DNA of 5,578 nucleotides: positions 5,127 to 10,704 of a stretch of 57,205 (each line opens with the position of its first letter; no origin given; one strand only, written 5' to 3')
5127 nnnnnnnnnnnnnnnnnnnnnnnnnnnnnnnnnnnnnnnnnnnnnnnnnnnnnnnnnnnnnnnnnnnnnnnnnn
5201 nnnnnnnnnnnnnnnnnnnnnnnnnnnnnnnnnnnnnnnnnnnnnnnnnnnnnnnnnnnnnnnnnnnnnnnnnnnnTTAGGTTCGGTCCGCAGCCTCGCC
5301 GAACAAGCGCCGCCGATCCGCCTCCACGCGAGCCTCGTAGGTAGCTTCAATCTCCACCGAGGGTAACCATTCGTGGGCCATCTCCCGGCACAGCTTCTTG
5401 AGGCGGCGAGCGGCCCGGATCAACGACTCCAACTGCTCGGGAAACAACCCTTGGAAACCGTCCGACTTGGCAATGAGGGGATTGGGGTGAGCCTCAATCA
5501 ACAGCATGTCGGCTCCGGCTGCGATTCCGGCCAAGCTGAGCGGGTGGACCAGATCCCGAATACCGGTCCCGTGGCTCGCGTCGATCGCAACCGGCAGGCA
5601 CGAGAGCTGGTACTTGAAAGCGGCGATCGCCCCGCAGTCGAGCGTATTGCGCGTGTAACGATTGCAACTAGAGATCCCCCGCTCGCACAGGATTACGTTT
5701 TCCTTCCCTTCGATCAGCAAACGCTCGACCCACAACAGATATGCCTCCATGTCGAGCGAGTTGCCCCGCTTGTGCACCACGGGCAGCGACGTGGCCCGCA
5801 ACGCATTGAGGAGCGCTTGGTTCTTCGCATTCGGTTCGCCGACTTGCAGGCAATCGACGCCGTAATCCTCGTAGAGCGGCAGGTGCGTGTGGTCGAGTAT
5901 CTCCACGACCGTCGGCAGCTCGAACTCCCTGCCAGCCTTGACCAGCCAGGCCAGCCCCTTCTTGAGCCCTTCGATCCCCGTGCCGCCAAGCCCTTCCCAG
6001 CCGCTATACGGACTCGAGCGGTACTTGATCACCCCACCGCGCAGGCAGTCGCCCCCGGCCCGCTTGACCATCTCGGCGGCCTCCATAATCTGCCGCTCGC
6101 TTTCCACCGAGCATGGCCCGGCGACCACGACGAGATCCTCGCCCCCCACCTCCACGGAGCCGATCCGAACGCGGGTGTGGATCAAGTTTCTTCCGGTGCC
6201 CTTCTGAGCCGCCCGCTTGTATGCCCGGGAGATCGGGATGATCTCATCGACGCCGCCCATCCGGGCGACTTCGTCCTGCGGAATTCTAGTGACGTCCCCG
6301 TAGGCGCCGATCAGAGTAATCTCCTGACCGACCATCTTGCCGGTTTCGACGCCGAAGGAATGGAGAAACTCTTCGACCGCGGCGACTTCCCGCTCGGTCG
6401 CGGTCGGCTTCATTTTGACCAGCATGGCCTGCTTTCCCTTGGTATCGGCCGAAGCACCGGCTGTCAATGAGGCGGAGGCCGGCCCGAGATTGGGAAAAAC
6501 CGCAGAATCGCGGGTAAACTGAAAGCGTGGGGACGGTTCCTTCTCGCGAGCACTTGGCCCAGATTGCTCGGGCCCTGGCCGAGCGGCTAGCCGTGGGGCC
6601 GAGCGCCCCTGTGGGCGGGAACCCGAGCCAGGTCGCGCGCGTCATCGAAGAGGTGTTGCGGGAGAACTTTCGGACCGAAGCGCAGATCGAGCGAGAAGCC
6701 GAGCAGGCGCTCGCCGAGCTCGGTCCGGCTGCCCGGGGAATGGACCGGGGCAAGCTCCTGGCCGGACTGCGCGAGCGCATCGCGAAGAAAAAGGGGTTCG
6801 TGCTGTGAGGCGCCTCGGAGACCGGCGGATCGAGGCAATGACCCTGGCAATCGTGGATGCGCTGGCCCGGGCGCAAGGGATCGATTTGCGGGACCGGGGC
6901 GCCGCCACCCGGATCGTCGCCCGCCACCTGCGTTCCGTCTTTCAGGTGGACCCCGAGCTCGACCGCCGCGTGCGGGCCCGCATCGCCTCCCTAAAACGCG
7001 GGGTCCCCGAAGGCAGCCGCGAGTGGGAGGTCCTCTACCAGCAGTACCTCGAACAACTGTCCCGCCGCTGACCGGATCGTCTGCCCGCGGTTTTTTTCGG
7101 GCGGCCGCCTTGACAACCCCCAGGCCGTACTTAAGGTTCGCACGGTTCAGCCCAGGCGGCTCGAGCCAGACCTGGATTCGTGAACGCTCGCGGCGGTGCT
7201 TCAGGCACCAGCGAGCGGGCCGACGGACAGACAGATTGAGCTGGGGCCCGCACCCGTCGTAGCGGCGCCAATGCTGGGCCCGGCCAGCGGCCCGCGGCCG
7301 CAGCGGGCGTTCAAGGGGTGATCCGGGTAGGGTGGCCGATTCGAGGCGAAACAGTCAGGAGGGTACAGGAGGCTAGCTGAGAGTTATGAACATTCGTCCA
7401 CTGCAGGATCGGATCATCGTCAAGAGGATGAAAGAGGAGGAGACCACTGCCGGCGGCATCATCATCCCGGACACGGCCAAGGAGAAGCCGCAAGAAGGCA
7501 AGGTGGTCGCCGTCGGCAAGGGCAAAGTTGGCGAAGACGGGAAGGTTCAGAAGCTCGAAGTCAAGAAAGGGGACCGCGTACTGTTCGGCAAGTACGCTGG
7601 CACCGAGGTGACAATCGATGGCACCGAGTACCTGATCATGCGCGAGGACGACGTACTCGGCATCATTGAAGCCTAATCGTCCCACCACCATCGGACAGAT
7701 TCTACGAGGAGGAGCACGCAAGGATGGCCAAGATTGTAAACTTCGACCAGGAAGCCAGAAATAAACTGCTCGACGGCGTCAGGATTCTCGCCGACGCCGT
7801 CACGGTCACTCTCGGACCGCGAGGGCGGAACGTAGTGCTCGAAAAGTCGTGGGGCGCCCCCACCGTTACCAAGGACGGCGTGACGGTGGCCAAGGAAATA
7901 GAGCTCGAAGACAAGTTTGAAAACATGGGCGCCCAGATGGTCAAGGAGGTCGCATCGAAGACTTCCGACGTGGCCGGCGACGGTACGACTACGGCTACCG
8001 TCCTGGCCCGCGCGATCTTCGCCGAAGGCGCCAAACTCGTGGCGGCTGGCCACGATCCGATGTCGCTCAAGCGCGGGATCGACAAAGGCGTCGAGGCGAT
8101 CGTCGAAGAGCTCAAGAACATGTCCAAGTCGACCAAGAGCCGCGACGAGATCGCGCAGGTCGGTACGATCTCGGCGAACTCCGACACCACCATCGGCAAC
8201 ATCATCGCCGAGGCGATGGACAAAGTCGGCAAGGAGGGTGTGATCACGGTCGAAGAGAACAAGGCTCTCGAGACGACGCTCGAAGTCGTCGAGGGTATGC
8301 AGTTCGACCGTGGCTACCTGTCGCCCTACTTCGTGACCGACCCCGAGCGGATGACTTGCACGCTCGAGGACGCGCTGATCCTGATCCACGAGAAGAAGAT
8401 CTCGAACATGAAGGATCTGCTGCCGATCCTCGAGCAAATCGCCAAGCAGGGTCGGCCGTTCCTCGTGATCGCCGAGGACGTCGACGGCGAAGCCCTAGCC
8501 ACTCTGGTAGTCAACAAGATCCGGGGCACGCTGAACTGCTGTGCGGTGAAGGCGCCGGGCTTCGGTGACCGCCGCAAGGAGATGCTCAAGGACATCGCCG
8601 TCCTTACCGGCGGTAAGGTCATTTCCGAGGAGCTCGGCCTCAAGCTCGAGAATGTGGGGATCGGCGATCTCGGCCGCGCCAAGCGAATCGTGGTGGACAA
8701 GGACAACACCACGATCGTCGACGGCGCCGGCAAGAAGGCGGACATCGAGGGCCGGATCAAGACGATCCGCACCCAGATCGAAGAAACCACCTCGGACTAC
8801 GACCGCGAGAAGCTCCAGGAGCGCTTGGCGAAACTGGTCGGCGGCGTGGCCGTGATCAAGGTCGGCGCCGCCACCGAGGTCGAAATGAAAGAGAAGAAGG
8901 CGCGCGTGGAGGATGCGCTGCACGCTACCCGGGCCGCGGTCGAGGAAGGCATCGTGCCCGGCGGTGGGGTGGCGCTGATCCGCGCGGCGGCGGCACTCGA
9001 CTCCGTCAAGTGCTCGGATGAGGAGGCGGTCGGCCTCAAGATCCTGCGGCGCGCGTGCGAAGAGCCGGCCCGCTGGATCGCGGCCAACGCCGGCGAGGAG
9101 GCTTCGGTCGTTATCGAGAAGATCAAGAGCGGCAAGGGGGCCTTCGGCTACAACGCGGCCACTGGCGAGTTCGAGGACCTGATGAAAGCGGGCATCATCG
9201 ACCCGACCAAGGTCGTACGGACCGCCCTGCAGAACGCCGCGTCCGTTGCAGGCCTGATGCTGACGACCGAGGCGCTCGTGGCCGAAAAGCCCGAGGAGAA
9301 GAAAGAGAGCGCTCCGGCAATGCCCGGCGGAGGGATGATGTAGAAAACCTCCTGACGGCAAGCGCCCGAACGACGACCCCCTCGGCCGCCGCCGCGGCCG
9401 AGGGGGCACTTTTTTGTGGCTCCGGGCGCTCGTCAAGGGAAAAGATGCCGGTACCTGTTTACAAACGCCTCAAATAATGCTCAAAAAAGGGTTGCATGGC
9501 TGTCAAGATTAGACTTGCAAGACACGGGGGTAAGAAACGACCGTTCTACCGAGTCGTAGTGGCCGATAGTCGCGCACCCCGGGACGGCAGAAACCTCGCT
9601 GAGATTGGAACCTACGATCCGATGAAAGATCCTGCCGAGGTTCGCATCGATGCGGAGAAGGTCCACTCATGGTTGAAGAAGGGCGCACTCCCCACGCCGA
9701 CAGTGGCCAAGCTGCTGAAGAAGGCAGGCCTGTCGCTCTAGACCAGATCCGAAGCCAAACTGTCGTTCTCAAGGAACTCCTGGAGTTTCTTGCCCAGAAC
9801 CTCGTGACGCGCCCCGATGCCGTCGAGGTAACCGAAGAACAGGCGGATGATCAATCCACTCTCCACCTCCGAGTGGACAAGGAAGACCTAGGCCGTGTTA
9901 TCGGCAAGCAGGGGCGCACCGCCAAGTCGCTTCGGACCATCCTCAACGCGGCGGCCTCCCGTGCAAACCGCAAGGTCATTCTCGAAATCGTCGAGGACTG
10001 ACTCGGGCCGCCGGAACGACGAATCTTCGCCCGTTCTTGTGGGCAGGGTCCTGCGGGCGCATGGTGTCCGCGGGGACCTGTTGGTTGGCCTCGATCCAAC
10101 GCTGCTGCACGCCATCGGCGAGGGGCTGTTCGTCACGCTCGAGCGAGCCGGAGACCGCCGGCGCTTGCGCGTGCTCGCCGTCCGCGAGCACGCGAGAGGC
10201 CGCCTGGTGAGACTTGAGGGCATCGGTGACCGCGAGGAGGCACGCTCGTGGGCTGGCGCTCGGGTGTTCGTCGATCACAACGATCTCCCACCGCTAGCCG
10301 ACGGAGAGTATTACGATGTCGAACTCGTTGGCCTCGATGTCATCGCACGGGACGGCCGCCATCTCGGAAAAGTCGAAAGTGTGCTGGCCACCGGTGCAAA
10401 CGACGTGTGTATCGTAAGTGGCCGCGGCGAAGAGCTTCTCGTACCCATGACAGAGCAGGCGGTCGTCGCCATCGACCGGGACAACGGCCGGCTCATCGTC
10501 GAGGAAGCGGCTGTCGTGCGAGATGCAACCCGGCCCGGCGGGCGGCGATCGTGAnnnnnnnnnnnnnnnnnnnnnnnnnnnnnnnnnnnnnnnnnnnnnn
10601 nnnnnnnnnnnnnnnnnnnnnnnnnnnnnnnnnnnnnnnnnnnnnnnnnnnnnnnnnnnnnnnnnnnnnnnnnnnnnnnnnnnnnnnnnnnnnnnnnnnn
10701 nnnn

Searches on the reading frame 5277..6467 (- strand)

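Call 28: search_protein_families(library=pfam, max_evalue=0.00001, proteins=[window:5277-6467:-])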
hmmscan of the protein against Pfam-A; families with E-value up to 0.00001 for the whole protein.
window:5277-6467:- (396 aa): 2 families
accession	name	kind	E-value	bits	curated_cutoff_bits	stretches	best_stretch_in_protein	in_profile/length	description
PF00793.26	DAHP_synth_1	-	7.7e-46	156.6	25.5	1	105-358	10-266/270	DAHP synthetase I family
PF18152.6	DAHP_snth_FXD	-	3.9e-14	52.6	27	1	15-80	1-66/67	DAHP synthase ferredoxin-like domain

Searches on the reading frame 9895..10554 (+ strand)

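Call 28: search_protein_families(library=pfam, max_evalue=0.00001, proteins=[window:9895-10554:+])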
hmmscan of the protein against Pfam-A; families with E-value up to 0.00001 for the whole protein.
window:9895-10554:+ (219 aa): 3 families
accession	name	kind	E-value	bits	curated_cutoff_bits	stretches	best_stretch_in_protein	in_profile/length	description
PF24986.1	PRC_RimM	-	8.6e-12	45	27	1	142-203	2-64/69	RimM PRC barrel domain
PF01782.24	RimM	-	2.1e-11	44.3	23.5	1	49-129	2-83/84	RimM N-terminal domain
PF05239.21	PRC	-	6.3e-09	36.2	21.2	1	137-204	2-73/78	PRC-barrel domain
